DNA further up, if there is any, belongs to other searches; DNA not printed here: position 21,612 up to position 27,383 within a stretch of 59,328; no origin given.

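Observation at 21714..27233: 1,839-aa cytoplasmic coiled-coil giant as a lone plus-strand gene with its own AT-rich promoter island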

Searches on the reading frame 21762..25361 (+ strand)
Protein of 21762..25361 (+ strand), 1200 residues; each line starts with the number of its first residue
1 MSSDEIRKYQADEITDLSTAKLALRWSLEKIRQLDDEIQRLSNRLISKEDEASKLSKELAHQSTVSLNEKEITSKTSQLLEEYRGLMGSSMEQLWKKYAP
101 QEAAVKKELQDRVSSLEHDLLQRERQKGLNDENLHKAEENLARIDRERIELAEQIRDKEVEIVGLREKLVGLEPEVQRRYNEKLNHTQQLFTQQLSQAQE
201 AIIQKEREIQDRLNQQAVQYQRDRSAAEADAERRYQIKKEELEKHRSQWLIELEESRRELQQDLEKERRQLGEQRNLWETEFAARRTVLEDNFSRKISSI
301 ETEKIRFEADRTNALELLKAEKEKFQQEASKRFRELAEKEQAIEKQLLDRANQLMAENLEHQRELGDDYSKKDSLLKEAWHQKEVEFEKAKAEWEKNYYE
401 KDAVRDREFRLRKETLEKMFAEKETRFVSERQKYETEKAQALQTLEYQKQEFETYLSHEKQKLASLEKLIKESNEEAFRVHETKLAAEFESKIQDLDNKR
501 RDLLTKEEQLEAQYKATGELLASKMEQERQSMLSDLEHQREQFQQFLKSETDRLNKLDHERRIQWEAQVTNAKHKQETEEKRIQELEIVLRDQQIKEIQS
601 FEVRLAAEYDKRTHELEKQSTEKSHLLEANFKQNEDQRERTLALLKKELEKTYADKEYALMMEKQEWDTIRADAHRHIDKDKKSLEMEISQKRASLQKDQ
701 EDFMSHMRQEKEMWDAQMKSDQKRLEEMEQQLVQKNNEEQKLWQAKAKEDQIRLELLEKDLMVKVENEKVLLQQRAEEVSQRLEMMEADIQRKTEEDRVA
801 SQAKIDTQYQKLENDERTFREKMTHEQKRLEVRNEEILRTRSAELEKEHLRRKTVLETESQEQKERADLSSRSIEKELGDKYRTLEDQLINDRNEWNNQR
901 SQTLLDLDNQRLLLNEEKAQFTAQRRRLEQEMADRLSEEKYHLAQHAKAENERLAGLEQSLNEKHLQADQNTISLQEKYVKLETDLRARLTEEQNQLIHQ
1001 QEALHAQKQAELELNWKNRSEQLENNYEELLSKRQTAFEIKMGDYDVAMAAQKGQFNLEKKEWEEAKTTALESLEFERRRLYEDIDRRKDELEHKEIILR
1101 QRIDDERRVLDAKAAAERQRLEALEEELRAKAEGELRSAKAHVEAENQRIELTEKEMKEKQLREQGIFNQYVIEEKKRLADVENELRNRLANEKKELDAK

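Call 32: search_protein_representatives(protein=window:21762-25361:+)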
Query: 1200 residues. Proteins with E-value up to 0.001 (for the whole library): 14; up to 1e-10: 10; up to 1e-30: 3. The best 14 are listed.
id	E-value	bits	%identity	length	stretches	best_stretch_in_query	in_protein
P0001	1.7e-61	225.0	76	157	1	1-148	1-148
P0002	2.4e-42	161.6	80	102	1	1-102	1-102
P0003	2.2e-33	131.9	62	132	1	3-108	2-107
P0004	1.1e-29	119.7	37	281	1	305-527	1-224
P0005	5.7e-23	97.4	66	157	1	48-126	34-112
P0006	1.7e-21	92.5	70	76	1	1-76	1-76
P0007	2.9e-20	88.5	55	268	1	763-921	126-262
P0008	1.4e-12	63.0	48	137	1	344-424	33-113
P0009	1.6e-12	62.9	56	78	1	221-295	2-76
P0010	3.9e-12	61.6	43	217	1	867-983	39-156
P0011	1.7e-06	42.9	66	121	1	20-60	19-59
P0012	2.8e-06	42.2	39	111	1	456-551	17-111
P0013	1.9e-05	39.4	39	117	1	784-918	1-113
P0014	1.2e-04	36.8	42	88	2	895-934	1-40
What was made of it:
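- Tried and rejected: The exhaustive HMMER search with residues 1-1200 found only 14 fragments of 281 aa or fewer (call 32).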

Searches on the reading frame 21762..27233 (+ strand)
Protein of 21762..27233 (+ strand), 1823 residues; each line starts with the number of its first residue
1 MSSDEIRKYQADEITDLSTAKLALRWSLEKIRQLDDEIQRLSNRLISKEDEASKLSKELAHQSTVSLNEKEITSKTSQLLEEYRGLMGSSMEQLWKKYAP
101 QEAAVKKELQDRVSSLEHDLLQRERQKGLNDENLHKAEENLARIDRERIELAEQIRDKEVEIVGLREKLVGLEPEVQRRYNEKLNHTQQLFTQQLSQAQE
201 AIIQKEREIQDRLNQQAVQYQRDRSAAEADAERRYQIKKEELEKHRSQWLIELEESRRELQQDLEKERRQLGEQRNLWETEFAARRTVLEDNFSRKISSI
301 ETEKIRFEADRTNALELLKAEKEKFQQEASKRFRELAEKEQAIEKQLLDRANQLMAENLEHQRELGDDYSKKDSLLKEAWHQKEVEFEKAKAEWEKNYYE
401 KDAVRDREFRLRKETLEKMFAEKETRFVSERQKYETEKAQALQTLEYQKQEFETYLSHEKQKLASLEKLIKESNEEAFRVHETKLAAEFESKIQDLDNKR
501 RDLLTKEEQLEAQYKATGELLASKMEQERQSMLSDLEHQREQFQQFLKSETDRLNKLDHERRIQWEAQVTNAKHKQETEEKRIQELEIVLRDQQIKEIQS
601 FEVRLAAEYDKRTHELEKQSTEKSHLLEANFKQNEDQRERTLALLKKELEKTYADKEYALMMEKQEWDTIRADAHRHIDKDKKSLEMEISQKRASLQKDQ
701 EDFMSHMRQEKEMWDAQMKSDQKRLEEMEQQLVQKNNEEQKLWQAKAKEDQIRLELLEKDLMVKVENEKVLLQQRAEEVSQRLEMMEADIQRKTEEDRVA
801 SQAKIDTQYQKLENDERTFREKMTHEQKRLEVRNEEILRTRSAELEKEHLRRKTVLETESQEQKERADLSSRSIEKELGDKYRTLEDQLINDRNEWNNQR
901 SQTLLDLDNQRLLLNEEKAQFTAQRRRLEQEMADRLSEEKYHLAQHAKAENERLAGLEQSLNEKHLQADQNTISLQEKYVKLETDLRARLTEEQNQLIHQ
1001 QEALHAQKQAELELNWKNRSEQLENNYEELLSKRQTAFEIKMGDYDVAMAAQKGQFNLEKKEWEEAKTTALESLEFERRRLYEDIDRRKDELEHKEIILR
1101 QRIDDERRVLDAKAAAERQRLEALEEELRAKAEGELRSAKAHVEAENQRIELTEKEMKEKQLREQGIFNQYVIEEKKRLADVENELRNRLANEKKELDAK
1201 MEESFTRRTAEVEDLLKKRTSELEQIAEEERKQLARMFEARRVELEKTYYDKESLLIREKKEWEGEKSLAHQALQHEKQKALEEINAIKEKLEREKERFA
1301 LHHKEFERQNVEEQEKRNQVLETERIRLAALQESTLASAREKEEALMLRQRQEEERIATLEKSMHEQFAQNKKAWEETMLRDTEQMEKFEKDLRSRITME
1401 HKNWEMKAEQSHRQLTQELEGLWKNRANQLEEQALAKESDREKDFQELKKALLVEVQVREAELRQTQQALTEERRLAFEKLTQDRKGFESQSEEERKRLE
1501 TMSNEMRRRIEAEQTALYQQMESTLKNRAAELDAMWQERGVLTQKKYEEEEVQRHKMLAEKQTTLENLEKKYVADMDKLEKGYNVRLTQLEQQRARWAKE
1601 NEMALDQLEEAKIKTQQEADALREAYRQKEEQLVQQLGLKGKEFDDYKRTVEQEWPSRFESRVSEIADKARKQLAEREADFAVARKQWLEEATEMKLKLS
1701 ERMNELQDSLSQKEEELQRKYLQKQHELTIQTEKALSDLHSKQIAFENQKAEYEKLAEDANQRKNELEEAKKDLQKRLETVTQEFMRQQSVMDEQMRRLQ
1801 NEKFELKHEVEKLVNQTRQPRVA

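Call 6: search_protein_families(library=pfam, proteins=[window:21762-27233:+], max_evalue=1)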
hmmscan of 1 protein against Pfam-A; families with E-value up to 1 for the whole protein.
window:21762-27233:+ (1823 aa): 0 families
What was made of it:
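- On DivIVA-like domain proteins (DivIVA, GpsB, FilP, Scy): There is no DivIVA Pfam hit at E <= 1 (call 6).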

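Call 10: find_homologous_proteins(query=window:21762-27233:+, max_evalue=0.00001)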
Query window:21762-27233:+: 8000 candidates shared short words with the query, none scored E <= 0.00001.
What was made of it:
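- Tried and rejected: The full-length search of the 5.8-billion-protein index found nothing (call 10).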

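Call 16: search_protein_families(library=ncbifam, proteins=[window:21762-27233:+], max_evalue=0.01)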
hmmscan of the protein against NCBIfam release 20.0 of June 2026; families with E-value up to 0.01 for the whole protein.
window:21762-27233:+ (1823 aa): 0 families
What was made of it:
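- On SMC/Rad50/MukB-type ATPases: No Pfam or NCBIfam hit (calls 6, 16).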

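Call 17: search_solved_structures(query=window:21762-27230:+, max_evalue=1)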
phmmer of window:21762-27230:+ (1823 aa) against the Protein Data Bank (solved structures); distinct sequences matched with E-value up to 1: 2.
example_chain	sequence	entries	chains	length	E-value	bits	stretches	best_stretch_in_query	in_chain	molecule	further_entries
7tps_A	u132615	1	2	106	0.69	10.5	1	1571-1608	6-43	T-lymphocyte activation antigen CD80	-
6otj_A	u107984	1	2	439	0.84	10.2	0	984-1068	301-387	Tyrosine--tRNA ligase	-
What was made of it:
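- Closest known: Crescentin and other bacterial coiled-coil-rich proteins. Different: There is no homology (calls 6, 16, 17), and this protein is 2-6 times longer.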

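Call 18: search_protein_families(library=phrogs, proteins=[window:21762-27233:+], max_evalue=0.1)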
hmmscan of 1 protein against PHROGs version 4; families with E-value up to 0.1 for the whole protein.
window:21762-27233:+ (1823 aa): 0 families

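Call 33: find_related_loci(query=window:21762-27230:+, collection=genome_contigs, flank=10000)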
Query window:21762-27230:+ (1823 aa) in genome_contigs; peptide patterns used: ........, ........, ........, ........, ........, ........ (x = any residue, [..] = any of these).
79 stretches matched a pattern; 1 encode a relative of the query (tblastn E <= 1e-3); 1 distinct loci.
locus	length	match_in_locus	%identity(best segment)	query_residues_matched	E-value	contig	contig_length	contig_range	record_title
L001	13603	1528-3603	40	1-732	3e-140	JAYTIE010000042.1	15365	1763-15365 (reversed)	MAG: Elusimicrobiota bacterium isolate GFS_2647 GFS_2647_41, whole genome shotgun sequence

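Call 37: search_protein_families(library=pfam, proteins=[L001:1528-9921:+, L001:672-1364:-, L001:10112-11572:-, L001:11529-13595:-, L001:22-732:+], max_evalue=0.01)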
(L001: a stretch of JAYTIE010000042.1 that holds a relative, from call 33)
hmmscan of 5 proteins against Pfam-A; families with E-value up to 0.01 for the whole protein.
L001:1528-9921:+ (2798 aa): 0 families

L001:672-1364:- (230 aa): 1 family
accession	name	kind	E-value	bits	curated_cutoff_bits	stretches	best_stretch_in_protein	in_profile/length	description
PF14353.12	CpXC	-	7.5e-17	61.9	25.4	1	27-113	2-85/121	CpXC protein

L001:10112-11572:- (486 aa): 5 families
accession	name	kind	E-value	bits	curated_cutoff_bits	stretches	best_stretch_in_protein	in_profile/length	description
PF13428.12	TPR_14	-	3.2e-05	24.6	23.5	1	392-433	3-44/44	Tetratricopeptide repeat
PF14559.12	TPR_19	-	6.5e-05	23.6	25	1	373-431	8-65/68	Tetratricopeptide repeat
PF13485.12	Peptidase_MA_2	-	0.00012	22.4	32.4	1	160-325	42-199/201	Peptidase MA superfamily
PF13431.12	TPR_17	-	0.00017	22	24.4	0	379-410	2-33/34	Tetratricopeptide repeat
PF07719.23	TPR_2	-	0.0048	17.4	27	0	393-422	4-33/34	Tetratricopeptide repeat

L001:11529-13595:- (688 aa): 3 families
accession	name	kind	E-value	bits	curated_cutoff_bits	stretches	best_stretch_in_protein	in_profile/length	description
PF13779.11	DUF4175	-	3.3e-15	55.7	27.3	1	261-670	502-808/825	Domain of unknown function (DUF4175)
PF17448.7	YqaH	-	7.3e-05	23.5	31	1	310-349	17-57/88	Uncharacterized YqaH-like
PF01129.24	ART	-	0.004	16.9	22.3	0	249-328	15-89/222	NAD:arginine ADP-ribosyltransferase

L001:22-732:+ (236 aa): 0 families

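Call 40: find_encoding_contigs(protein=window:21762-27230:+, flank=2000, max_places=4)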
Protein window:21762-27230:+ (1823 aa): 3 contigs read that carry it; 1 place shown.
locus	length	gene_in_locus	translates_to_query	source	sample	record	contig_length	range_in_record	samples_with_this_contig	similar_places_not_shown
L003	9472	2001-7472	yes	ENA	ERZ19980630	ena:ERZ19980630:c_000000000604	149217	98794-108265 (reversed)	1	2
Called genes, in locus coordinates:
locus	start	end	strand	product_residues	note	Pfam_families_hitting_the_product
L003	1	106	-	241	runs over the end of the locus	PF02616:SMC_ScpA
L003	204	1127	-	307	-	PF01743:PolyA_pol, PF12627:PolyA_pol_RNAbd (faint)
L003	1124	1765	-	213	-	PF14353:CpXC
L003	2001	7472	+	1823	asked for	-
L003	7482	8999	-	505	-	PF13432:TPR_16 (faint), PF07719:TPR_2 (faint), PF13428:TPR_14 (faint), PF13431:TPR_17 (faint), PF14559:TPR_19 (faint), PF13485:Peptidase_MA_2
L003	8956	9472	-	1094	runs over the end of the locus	PF13779:DUF4175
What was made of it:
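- The identical protein is on 3 contigs with the same gene call (call 40). The identical protein is on 3 contigs (call 40).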

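Call 102: search_protein_families(library=pfam, proteins=[L001:1528-1917:+], max_evalue=1)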
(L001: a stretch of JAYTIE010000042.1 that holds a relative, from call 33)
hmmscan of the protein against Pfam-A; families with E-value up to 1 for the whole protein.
L001:1528-1917:+ (130 aa): 3 families
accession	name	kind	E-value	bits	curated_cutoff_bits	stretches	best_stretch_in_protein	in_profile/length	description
PF06818.20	Fez1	-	0.0016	19.4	34.4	1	16-125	32-143/199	Fez1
PF16043.11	DUF4795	-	0.043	13.7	34.8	1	31-115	90-174/208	Domain of unknown function (DUF4795)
PF19745.5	FUT8_N_cat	-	0.19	10.9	27.6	1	23-123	47-145/499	Alpha-(1,6)-fucosyltransferase N- and catalytic domains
